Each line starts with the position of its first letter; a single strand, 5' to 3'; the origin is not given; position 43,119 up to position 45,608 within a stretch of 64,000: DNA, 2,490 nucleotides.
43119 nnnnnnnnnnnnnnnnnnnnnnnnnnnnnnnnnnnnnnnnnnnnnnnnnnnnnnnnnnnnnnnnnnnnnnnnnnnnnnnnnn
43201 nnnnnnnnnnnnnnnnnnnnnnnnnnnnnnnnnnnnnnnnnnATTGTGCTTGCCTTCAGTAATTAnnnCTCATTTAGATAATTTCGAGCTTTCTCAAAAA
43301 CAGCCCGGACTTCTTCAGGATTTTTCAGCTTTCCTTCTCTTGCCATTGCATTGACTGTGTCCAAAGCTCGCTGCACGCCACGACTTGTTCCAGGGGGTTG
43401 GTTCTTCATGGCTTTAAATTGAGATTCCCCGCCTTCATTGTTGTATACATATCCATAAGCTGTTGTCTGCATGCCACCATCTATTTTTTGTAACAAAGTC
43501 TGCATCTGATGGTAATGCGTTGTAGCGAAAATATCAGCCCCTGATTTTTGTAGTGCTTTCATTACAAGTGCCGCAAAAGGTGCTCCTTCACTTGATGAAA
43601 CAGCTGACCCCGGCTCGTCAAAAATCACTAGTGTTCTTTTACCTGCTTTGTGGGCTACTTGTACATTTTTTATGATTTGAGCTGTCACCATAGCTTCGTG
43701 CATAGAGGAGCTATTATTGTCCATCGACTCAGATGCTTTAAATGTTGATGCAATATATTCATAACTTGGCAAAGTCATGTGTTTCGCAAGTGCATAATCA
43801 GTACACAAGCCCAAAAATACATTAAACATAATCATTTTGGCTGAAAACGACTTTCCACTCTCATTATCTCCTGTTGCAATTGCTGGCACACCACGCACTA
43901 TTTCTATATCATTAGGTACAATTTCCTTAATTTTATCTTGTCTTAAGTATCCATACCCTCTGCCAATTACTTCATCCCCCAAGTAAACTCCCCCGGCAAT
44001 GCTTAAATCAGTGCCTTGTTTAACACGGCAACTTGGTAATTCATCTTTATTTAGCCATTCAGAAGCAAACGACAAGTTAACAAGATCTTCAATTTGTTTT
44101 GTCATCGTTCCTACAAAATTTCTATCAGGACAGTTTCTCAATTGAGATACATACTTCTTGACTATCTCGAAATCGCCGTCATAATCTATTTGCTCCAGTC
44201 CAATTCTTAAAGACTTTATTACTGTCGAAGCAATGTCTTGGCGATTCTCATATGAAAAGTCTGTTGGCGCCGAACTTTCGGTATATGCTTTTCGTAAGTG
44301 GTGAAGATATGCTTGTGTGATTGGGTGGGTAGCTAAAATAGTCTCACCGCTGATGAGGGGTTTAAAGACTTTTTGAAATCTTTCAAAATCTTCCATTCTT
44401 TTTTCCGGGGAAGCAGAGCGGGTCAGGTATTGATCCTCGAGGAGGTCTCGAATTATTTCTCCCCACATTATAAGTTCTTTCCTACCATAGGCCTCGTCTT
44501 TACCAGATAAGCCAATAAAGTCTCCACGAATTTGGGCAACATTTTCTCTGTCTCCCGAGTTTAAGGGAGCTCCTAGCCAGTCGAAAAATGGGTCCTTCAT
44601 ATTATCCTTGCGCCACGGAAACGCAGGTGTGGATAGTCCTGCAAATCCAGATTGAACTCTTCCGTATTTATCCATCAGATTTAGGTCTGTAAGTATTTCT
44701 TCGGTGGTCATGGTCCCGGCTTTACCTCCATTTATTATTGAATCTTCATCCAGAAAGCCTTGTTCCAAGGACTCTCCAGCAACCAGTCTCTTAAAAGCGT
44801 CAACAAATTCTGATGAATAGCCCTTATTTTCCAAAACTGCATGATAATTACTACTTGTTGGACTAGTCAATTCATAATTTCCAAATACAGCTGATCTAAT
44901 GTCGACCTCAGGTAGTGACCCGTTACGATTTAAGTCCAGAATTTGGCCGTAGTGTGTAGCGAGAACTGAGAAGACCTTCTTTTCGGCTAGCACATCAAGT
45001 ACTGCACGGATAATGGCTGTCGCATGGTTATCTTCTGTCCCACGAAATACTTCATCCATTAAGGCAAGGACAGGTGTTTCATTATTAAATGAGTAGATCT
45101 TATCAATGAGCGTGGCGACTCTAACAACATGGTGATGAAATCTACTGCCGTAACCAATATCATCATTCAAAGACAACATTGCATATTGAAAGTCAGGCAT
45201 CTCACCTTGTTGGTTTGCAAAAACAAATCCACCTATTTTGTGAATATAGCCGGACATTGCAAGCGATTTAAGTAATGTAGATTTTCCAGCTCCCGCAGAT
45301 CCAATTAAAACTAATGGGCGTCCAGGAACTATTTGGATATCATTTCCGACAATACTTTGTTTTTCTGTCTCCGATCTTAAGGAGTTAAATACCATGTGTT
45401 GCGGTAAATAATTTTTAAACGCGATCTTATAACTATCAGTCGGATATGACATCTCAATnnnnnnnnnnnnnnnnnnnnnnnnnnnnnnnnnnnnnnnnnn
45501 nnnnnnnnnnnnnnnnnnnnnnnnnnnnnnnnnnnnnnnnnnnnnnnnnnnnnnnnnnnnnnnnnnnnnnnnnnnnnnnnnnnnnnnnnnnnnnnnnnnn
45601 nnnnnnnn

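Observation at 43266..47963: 1565-aa protein with two tandem MutS-type (domain V) ABC ATPase modules and an 870-aa unknown N-terminus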

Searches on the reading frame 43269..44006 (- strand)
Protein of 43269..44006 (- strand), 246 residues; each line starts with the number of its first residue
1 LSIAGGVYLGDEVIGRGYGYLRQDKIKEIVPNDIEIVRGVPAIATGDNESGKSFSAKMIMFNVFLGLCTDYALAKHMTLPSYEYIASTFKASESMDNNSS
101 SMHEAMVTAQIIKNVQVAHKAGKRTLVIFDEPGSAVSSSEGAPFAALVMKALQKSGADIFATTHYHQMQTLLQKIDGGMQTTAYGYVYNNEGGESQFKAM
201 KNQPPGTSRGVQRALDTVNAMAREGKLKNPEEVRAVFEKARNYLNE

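Call 13: search_protein_families(library=pfam, proteins=[window:43269-44006:-], max_evalue=1)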
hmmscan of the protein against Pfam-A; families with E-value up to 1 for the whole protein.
window:43269-44006:- (246 aa): 2 families
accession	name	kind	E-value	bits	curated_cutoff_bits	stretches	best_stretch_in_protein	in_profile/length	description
PF00488.27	MutS_V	-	2.2e-12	47.8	30.2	1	43-176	2-131/188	MutS domain V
PF24414.1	DUF7547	-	0.15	12.5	27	1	199-242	89-132/209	Family of unknown function (DUF7547)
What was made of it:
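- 43269..44063 (-): Module 2, aa 1301-1565: MutS domain V ATPase of the MutS2-like type, ending the protein. PF00488 47.8 bits alone (call 13).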

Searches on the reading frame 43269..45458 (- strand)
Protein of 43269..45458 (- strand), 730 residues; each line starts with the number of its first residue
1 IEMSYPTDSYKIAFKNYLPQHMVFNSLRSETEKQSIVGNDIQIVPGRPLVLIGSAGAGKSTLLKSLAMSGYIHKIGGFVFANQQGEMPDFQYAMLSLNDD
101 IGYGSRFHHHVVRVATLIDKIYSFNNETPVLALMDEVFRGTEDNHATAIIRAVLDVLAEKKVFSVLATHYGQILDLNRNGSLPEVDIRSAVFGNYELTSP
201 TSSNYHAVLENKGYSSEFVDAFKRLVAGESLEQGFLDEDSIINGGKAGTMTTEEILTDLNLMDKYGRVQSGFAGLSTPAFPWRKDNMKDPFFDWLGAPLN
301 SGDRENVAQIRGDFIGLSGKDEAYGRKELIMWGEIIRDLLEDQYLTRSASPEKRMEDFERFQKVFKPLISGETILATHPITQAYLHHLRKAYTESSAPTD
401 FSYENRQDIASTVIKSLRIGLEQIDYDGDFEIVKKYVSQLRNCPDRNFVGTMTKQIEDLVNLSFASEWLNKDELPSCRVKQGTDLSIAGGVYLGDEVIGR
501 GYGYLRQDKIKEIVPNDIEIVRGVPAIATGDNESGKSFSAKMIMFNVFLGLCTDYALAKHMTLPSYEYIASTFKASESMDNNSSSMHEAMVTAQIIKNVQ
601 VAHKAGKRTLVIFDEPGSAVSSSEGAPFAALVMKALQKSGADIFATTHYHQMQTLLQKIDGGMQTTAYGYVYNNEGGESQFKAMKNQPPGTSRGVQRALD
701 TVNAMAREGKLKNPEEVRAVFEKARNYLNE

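Call 56: predict_structure(alignment_id=A2)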
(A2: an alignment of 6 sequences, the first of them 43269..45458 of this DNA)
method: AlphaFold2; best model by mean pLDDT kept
length: 730 residues; sequences in the alignment: 6
mean_pLDDT: 61.4   pTM: 0.60
mean pLDDT of the five models: 61.4, 60.8, 59.5, 56.1, 55.9
residues with pLDDT >= 90: 21; 70-90: 289; 50-70: 176; < 50: 244
segments of 3 or more residues with pLDDT < 50: 1-4, 54-56, 100-104, 191-202, 244-250, 261-288, 298-302, 321-349, 351-353, 355-453, 493-513, 532-534, 567-582, 674-679
pLDDT, mean of each block of 10 residues (from residue 1): 49 79 67 59 84 60 82 74 73 70 57 87 76 77 79 88 82 75 70 41 67 80 80 59 48 55 39 35 42 50 55 58 45 41 44 44 35 30 35 33 33 32 35 41 41 51 57 69 77 40 38 62 77 57 74 76 60 41 63 75 74 70 73 81 75 73 72 49 64 78 89 93 85
secondary structure, 60 per line:
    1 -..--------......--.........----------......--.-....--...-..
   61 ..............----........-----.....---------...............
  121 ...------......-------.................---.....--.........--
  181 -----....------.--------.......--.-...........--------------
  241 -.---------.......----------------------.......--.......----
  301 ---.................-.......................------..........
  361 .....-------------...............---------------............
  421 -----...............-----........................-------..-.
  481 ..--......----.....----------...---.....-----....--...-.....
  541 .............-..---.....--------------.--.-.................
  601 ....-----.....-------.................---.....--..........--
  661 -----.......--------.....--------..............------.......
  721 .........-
elements in order (helices of 4 or more, strands of 3 or more residues): E12-17 H20-28 E39-44 E49-52 H59-74 E79-86 E92-96 H106-123 E130-135 H143-159 E163-167 H170-178 E186-189 H205-211 H216-226 H252-258 H281-287 H290-296 H304-320 H322-344 H351-365 H379-393 H409-420 H426-440 H446-469 E480-482 E485-490 H495-499 E516-520 E526-529 H536-553 E560-564 H584-604 E610-614 H622-638 E642-646 H649-658 E666-672 E681-685 H694-707 H714-729
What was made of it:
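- On Single-chain tandem ABC ATPases (UvrA / ABCE1 / ABC-F design): pTM 0.60 with a third of the residues disordered suggests a fixed M1-M2 arrangement (call 56).
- That is hard to reach unless the two roughly 230-aa modules hold a defined mutual position (call 56; inference).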

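Call 59: fold_search(model_id=the predicted structure, library=pdb)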
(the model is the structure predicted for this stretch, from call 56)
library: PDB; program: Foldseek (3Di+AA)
matches with E <= 10: 1066; with E <= 0.001: 164
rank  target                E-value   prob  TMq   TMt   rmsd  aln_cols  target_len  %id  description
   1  3thz_A                6.1e-12  1.00  0.35  0.29  26.0       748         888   13  Human MutSbeta complexed with an IDL of 6 bases (Loop6) and ADP (released 2011-12-21)
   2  8om9_B                7.9e-12  1.00  0.32  0.29  26.8       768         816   13  MutSbeta bound to (CAG)2 DNA (open form) (released 2023-05-24)
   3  8rz7_B                9.7e-12  1.00  0.29  0.26  27.0       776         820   12  (CAG)2 DNA-bound MutSbeta in open form with kinked MSH2 clamp (released 2024-11-13)
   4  8r7v_B                2.0e-11  1.00  0.29  0.26  26.7       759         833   13  MutSbeta bound to compound CHDI-00898647 in the canonical DNA-mismatch bound form (released 2024-10-30)
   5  7oto_B                3.0e-11  1.00  0.29  0.35  25.9       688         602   14  The structure of MutS bound to two molecules of AMPPNP (released 2022-01-12)
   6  3thz_B                3.5e-11  1.00  0.28  0.25  29.5       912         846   12  Human MutSbeta complexed with an IDL of 6 bases (Loop6) and ADP (released 2011-12-21)
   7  7qv3_v                4.5e-11  1.00  0.25  0.32  22.7       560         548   13  Bacillus subtilis MutS2-collided disome complex (MutS2 conf.2; Leading 70S) (released 2022-03-09)
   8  8r7e_E                4.5e-11  1.00  0.32  0.27  24.2       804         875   12  MutSbeta bound to compound CHDI-00898647 in the canonical DNA-mismatch bound form (released 2024-11-27)
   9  2o8b_A                4.8e-11  1.00  0.36  0.32  23.8       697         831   13  human MutSalpha (MSH2/MSH6) bound to ADP and a G T mispair (released 2007-06-05)
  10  3thw_B                4.8e-11  1.00  0.32  0.27  27.5       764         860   14  Human MutSbeta complexed with an IDL of 4 bases (Loop4) and ADP (released 2011-12-21)
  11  8ag6_A                5.6e-11  1.00  0.28  0.23  26.6       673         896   14  human MutSalpha (MSH2/MSH6) binding to DNA with a GT mismatch (released 2023-01-25)
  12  8rb1_B                6.2e-11  1.00  0.27  0.23  26.8       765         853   13  The crystal structure of DNA-bound human MutSbeta (MSH2_K675R/MSH3_K902R) in the canonical mismatch bound conformation (released 2025-06-11)
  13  8r7v_A                7.2e-11  1.00  0.27  0.24  29.4       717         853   13  MutSbeta bound to compound CHDI-00898647 in the canonical DNA-mismatch bound form (released 2024-10-30)
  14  2o8f_A                9.3e-11  1.00  0.34  0.30  24.3       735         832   12  human MutSalpha (MSH2/MSH6) bound to DNA with a single base T insert (released 2007-06-05)
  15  3thx_B                9.3e-11  1.00  0.29  0.25  27.6       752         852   13  Human MutSbeta complexed with an IDL of 3 bases (Loop3) and ADP (released 2011-12-21)
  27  1ewr_B                2.1e-10  1.00  0.37  0.48  18.1       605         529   18  CRYSTAL STRUCTURE OF TAQ MUTS (released 2000-10-23)
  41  7qv3_w                5.6e-10  1.00  0.26  0.31  27.4       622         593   14  Bacillus subtilis MutS2-collided disome complex (MutS2 conf.2; Leading 70S) (released 2022-03-09)
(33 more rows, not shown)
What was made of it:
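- On MutS family, ATPase domain V (Pfam PF00488): The model is of medium confidence, with modules at pLDDT 70-90 (calls 56, 59).
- Closest known: MutS1 homodimer and eukaryotic MSH2-MSH6 / MSH2-MSH3 heterodimers. Same: The domain V fold (call 59).
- Every structural neighbour is MutS family (call 59).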

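Call 68: find_related_loci(query=A2, collection=viral_contigs, flank=8000)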
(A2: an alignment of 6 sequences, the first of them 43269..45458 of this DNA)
Query A2 (730 aa) in viral_contigs; peptide patterns used: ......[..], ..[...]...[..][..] (x = any residue, [..] = any of these).
64 stretches matched a pattern; 2 encode a relative of the query (tblastn E <= 1e-3); 2 distinct loci.
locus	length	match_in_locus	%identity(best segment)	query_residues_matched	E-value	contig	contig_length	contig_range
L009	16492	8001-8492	28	526-689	2e-11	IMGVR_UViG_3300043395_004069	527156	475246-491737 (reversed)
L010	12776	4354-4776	29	514-655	6e-11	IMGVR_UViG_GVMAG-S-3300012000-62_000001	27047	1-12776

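Call 69: find_related_loci(query=A2, collection=metagenome_contigs, flank=8000)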
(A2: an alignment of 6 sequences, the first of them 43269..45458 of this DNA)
Query A2 (730 aa) in metagenome_contigs; peptide patterns used: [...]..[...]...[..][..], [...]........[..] (x = any residue, [..] = any of these).
251 stretches matched a pattern; 4 encode a relative of the query (tblastn E <= 1e-3); 4 distinct loci.
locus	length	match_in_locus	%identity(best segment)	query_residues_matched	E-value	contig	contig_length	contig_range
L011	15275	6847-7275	30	37-659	6e-12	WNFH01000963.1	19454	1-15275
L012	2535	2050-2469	29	34-652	1e-8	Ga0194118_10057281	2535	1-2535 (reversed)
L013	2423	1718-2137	29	34-652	9e-9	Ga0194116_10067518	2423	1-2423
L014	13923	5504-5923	29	46-655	4e-8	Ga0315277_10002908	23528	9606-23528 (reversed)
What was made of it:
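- Tried and rejected: Viral and metagenome contig scans gave only weak single-module MutS hits, not family members (calls 68, 69).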
